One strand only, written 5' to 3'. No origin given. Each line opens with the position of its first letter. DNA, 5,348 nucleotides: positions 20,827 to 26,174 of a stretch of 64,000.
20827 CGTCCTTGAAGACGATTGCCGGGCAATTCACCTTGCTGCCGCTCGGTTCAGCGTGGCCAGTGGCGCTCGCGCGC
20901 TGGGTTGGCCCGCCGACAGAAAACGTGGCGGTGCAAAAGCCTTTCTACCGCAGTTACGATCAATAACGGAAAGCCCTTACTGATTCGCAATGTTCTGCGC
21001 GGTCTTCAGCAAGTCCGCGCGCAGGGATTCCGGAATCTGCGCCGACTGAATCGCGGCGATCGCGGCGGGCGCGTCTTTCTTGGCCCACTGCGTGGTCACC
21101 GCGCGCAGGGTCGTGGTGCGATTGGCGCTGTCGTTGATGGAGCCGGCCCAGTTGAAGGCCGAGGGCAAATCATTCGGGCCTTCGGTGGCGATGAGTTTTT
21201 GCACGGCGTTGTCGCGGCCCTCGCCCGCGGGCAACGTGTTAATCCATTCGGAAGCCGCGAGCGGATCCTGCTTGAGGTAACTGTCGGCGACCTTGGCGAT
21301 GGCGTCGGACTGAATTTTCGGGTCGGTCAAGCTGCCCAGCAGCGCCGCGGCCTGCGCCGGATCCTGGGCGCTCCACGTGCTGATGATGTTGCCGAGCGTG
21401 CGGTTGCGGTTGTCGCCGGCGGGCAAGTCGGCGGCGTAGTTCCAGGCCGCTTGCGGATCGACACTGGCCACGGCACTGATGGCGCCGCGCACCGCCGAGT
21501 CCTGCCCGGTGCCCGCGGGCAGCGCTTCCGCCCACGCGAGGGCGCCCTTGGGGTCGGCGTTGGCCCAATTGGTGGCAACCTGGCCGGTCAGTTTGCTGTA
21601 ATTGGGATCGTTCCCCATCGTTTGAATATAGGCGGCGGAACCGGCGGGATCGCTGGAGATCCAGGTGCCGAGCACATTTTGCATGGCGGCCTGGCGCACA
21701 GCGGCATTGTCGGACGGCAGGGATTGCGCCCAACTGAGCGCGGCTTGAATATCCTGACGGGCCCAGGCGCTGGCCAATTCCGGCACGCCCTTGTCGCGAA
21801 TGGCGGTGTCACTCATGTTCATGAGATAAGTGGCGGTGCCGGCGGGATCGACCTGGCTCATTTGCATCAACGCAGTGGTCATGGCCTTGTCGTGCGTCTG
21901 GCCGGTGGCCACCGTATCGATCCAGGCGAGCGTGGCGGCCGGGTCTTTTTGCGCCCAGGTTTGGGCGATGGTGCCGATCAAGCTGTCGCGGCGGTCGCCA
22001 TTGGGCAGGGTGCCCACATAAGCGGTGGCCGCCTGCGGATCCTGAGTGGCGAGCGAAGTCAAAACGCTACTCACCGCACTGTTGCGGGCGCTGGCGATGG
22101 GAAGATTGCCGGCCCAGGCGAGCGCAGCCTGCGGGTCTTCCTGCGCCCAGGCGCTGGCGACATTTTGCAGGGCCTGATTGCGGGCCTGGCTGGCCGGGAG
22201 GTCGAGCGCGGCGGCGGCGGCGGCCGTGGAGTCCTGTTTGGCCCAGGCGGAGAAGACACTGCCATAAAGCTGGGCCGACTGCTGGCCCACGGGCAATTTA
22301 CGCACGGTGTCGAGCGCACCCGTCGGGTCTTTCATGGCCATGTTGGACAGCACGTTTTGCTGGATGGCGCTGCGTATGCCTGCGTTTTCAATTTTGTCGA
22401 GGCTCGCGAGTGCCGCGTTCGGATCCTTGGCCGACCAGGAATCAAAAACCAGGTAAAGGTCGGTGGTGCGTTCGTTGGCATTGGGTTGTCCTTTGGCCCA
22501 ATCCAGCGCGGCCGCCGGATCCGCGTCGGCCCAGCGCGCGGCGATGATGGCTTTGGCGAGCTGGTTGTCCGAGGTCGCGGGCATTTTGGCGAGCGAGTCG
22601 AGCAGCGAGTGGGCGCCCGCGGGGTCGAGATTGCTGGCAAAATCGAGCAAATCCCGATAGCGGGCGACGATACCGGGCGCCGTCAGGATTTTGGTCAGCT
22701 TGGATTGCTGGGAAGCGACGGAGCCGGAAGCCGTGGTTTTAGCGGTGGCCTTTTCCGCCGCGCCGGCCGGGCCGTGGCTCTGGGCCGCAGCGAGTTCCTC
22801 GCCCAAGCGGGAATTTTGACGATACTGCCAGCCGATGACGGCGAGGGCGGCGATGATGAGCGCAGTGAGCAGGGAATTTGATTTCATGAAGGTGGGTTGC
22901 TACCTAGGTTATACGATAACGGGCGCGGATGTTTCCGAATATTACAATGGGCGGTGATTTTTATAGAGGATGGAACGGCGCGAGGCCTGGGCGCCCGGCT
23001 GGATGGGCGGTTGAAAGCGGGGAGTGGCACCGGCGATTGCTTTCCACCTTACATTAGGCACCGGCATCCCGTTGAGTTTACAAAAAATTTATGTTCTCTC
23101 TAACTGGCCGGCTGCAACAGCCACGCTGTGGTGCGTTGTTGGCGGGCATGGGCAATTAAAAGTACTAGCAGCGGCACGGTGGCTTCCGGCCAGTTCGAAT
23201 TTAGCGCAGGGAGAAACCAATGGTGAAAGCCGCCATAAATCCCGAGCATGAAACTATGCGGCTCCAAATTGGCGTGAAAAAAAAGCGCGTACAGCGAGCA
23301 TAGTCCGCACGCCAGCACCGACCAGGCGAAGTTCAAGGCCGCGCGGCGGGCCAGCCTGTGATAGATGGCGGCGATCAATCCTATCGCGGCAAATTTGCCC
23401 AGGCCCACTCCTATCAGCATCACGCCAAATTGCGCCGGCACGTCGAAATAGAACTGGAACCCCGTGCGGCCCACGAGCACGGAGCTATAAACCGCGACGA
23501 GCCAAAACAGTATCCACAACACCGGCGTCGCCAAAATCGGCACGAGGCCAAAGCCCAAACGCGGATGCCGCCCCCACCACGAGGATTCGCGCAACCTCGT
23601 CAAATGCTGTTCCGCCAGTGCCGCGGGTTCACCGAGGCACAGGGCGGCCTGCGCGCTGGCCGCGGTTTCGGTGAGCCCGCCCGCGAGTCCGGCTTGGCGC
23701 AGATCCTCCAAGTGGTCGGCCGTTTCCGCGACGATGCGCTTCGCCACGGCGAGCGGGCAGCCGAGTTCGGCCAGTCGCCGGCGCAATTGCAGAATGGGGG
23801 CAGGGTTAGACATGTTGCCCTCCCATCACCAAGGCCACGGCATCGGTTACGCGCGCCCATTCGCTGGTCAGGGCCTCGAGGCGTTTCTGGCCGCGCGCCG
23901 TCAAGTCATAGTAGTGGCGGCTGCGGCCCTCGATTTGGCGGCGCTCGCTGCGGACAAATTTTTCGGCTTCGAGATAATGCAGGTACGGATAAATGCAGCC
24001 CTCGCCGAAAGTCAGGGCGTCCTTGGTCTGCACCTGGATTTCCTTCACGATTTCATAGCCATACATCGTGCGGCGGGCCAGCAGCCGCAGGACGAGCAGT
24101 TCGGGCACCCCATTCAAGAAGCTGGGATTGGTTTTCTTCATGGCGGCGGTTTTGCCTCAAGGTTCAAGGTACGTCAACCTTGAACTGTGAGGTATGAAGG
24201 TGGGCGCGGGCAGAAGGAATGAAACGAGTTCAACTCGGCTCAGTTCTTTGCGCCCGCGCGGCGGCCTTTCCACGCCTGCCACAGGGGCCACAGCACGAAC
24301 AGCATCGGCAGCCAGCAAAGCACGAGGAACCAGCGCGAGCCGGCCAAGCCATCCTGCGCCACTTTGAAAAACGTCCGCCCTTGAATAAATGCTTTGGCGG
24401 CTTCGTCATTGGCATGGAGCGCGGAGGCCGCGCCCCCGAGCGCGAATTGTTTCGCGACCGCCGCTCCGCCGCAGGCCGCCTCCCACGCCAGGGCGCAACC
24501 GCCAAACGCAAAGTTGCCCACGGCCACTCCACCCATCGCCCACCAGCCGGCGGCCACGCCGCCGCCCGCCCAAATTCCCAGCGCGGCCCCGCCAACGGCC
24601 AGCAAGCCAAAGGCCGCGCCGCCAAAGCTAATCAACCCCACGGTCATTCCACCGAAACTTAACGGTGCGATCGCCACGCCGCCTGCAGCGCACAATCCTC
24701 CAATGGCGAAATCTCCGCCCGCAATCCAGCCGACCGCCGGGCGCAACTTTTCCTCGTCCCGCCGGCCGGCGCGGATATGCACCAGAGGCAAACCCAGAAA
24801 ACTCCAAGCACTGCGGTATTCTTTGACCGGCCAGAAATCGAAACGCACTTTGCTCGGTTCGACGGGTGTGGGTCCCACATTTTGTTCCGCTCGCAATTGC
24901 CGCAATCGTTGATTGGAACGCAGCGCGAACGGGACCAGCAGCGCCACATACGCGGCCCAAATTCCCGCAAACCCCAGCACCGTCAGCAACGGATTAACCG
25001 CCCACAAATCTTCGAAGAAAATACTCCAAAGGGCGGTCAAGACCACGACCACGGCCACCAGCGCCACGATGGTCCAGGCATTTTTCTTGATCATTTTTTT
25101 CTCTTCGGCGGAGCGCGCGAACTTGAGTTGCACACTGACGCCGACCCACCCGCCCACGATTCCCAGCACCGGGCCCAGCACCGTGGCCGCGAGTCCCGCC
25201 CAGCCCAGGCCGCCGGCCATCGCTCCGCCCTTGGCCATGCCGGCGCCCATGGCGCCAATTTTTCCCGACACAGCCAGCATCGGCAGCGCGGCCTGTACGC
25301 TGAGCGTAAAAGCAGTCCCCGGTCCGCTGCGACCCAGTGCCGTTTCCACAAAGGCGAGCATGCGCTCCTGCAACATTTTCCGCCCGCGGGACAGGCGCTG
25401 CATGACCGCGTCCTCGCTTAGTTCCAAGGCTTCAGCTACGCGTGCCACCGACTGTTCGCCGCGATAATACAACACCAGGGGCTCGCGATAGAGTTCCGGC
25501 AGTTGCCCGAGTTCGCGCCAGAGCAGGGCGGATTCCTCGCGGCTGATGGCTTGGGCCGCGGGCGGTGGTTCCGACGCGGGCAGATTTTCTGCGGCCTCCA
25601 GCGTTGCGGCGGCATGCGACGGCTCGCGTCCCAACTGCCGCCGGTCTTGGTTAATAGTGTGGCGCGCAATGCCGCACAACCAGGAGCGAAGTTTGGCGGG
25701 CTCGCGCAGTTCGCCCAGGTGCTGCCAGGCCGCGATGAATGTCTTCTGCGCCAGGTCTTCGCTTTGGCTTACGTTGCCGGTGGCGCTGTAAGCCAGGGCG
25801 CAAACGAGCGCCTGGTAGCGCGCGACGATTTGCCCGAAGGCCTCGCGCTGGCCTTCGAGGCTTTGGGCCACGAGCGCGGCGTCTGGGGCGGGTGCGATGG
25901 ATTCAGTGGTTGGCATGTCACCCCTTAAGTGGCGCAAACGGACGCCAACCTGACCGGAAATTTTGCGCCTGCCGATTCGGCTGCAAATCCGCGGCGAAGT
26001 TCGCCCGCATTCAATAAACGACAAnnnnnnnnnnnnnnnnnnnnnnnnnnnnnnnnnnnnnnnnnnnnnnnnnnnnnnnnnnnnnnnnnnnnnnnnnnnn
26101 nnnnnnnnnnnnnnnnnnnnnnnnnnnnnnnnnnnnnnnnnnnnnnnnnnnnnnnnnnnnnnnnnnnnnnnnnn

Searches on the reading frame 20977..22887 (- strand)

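Call 14: search_protein_families(library=pfam, proteins=[window:20977-22887:-], max_evalue=0.001)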
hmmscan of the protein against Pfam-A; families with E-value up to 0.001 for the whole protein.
window:20977-22887:- (636 aa): 2 families
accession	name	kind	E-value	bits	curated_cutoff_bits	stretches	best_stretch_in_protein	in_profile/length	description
PF13925.11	Katanin_con80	-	6.2e-07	30.1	27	0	589-629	12-51/160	con80 domain of Katanin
PF06426.19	SATase_N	-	9.9e-05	23.1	21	0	195-245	42-92/105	Serine acetyltransferase, N-terminal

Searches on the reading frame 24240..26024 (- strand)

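Call 15: search_protein_families(library=pfam, proteins=[window:24240-26024:-], max_evalue=0.001)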
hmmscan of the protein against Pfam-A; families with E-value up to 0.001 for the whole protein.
window:24240-26024:- (594 aa): 3 families
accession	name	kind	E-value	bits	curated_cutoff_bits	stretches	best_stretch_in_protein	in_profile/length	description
PF04542.20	Sigma70_r2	-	2.6e-13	50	24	1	67-133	2-70/71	Sigma-70 region 2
PF08281.18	Sigma70_r4_2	-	2.4e-11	43.5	25.7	1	167-218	3-54/54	Sigma-70, region 4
PF04545.22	Sigma70_r4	-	1e-05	25.4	24.1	1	172-219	2-49/50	Sigma-70, region 4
